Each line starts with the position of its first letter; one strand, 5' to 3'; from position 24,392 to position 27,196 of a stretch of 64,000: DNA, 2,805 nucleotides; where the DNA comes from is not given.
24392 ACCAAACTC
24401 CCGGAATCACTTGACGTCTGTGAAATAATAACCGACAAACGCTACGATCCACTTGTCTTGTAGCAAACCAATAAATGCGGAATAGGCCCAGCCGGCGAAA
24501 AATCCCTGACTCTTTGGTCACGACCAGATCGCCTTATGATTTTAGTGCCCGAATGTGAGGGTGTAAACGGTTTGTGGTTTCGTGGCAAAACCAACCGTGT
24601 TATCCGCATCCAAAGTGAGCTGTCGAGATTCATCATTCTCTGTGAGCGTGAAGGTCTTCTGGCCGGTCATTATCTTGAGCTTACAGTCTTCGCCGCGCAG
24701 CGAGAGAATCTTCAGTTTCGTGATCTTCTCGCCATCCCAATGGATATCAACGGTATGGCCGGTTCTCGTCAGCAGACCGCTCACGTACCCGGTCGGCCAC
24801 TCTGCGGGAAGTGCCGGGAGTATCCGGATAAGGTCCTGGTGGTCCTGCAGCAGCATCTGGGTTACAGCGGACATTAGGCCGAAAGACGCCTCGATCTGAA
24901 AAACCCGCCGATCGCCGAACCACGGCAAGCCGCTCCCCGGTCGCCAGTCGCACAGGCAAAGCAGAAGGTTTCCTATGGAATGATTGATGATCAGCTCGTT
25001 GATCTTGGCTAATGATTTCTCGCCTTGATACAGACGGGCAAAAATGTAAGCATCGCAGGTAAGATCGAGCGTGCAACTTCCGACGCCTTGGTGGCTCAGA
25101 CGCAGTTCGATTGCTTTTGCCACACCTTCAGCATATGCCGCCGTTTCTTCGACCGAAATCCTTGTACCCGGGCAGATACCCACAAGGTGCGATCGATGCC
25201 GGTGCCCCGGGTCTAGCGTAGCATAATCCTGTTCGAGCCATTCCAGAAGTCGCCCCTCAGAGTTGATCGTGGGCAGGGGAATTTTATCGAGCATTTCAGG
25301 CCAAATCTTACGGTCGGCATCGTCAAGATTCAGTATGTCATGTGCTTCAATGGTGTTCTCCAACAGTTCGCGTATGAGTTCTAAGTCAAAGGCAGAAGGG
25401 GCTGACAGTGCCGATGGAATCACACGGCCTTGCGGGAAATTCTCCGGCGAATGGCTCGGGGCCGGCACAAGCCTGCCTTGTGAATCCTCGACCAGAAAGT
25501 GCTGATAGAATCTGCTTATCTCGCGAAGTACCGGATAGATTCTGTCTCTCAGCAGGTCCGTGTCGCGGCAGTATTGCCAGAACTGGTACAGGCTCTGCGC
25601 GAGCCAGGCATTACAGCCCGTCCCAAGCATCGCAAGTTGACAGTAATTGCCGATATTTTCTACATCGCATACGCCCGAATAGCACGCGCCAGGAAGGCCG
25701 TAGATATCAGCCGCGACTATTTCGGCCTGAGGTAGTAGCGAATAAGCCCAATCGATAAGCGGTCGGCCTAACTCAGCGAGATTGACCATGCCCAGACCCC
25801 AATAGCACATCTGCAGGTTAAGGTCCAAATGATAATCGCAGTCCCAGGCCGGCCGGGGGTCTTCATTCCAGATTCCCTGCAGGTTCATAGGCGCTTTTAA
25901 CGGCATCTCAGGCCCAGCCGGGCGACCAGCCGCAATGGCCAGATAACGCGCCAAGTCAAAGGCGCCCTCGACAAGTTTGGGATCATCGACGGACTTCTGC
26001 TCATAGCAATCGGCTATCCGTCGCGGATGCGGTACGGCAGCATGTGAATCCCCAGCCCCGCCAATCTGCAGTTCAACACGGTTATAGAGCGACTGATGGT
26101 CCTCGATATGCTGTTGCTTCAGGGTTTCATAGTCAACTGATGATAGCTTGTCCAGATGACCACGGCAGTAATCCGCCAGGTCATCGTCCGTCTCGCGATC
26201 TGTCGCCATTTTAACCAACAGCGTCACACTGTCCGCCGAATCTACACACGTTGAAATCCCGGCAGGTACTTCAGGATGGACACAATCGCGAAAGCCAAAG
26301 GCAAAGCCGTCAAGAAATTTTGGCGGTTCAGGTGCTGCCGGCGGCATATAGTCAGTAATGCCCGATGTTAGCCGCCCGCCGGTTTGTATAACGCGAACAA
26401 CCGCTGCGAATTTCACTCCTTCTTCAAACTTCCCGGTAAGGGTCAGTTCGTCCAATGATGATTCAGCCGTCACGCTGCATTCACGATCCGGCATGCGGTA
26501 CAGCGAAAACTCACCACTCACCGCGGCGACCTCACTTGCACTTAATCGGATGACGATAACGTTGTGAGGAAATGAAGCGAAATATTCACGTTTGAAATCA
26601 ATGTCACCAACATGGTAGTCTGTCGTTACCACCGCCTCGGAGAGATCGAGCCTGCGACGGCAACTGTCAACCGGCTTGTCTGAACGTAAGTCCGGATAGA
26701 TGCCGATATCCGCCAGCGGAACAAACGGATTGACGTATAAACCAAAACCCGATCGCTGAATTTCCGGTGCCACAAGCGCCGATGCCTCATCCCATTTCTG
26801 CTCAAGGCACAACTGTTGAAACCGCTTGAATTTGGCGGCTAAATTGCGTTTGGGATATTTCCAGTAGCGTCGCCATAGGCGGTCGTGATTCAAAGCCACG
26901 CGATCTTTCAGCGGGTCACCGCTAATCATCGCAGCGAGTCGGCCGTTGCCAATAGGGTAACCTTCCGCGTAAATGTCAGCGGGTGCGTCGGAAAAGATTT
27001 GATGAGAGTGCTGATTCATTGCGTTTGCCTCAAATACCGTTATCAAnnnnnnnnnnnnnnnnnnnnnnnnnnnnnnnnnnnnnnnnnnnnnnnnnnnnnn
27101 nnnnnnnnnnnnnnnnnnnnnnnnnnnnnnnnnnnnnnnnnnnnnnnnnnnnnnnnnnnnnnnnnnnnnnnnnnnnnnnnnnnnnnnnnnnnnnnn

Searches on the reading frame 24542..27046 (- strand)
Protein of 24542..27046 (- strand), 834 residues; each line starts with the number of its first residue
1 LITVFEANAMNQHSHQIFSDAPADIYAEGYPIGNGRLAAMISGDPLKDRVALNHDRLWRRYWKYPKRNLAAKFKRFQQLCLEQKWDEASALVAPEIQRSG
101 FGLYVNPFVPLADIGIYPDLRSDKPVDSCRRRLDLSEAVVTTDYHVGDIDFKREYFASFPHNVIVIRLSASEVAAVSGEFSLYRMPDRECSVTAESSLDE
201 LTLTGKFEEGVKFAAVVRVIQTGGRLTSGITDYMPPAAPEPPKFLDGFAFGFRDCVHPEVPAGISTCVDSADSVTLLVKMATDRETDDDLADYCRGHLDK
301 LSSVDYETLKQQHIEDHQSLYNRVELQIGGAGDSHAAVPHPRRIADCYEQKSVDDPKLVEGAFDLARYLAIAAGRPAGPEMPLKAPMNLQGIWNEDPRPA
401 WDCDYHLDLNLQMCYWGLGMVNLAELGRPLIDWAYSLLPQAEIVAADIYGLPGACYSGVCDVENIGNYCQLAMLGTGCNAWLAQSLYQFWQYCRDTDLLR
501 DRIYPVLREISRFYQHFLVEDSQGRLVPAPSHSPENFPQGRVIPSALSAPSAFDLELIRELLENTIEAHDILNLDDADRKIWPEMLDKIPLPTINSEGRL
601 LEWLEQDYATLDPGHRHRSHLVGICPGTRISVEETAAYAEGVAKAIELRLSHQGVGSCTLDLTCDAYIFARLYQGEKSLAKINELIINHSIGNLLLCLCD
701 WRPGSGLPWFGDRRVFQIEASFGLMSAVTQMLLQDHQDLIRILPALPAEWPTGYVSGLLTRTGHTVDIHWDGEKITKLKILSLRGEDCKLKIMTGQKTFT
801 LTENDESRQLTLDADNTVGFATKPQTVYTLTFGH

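Call 62: search_protein_families(library=pfam, proteins=[window:24542-27046:-], max_evalue=0.00001)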
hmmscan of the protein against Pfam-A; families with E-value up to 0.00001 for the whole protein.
window:24542-27046:- (834 aa): 3 families
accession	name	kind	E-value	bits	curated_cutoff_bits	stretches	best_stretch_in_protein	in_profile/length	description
PF22124.2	Glyco_hydro_95_cat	-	4.1e-96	322.8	27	1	306-732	2-408/408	Glycosyl hydrolase family 95 catalytic domain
PF14498.12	Glyco_hyd_65N_2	-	8.4e-40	137.7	27.7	1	18-227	2-207/234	Glycosyl hydrolase family 65, N-terminal domain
PF21307.2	Glyco_hydro_95_C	-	1.9e-20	73.6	27.6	1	734-830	1-94/94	Glycoside hydrolase family 95, C-terminal domain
